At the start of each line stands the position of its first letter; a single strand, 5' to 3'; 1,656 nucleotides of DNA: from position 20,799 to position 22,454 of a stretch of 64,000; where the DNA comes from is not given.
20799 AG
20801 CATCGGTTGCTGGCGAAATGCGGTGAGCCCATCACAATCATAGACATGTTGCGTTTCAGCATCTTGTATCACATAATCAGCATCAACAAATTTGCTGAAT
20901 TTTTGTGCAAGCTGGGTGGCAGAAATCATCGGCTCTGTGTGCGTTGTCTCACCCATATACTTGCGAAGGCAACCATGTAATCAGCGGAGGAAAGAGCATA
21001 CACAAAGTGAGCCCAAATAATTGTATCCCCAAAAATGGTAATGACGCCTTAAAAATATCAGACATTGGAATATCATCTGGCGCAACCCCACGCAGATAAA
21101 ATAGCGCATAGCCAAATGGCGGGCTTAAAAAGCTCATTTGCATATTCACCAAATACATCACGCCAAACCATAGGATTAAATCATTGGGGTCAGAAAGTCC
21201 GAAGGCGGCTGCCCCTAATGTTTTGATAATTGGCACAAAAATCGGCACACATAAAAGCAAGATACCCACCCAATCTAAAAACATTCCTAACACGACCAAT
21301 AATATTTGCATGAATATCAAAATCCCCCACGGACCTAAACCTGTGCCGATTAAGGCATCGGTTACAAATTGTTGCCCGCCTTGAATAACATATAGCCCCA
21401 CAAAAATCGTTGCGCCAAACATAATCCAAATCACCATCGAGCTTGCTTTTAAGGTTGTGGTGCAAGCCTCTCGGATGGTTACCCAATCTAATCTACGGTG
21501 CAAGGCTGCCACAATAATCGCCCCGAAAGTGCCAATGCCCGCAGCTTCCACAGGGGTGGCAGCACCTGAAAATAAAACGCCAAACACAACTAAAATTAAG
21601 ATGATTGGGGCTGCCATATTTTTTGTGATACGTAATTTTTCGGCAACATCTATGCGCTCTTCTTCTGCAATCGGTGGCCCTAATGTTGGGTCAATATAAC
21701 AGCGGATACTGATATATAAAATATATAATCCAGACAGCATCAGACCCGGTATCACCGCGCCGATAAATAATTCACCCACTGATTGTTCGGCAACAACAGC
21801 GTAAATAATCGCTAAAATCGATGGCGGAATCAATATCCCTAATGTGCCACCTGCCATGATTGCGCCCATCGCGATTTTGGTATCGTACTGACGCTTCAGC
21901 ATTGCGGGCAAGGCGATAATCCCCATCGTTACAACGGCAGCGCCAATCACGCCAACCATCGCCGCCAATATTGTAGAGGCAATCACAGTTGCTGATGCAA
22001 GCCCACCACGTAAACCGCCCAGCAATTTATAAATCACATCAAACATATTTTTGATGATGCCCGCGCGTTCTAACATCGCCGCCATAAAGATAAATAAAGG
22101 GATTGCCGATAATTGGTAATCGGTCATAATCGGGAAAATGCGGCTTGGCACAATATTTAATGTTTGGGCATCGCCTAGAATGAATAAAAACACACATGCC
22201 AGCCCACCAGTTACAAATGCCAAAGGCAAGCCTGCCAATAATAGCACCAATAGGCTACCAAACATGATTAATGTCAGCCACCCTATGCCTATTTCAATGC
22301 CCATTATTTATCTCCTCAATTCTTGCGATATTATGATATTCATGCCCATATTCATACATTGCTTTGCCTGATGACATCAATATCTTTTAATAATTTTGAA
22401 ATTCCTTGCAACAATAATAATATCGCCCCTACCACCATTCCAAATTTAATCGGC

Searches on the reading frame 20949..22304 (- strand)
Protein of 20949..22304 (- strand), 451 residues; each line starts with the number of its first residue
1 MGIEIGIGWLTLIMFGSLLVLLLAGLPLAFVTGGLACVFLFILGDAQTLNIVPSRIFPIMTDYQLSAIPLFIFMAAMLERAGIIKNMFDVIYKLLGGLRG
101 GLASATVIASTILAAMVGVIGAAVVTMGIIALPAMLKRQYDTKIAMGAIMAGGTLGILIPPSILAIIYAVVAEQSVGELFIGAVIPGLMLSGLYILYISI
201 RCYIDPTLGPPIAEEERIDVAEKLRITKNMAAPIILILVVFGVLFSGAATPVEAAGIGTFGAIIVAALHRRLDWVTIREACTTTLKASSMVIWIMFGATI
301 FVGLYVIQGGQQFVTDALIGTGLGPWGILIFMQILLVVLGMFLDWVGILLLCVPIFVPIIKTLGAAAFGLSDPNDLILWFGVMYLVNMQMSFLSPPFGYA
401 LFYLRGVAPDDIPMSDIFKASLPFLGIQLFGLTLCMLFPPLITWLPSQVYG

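Call 18: search_protein_families(library=pfam, proteins=[window:20949-22304:-], max_evalue=0.001)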
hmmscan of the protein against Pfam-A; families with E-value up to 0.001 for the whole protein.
window:20949-22304:- (451 aa): 2 families
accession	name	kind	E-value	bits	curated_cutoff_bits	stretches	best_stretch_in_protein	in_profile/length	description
PF06808.19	DctM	-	1.7e-82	277.9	23.8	1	15-440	1-412/413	Tripartite ATP-independent periplasmic transporter, DctM component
PF03600.22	CitMHS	-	7.1e-05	22.5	31.9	1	261-363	14-115/336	Citrate transporter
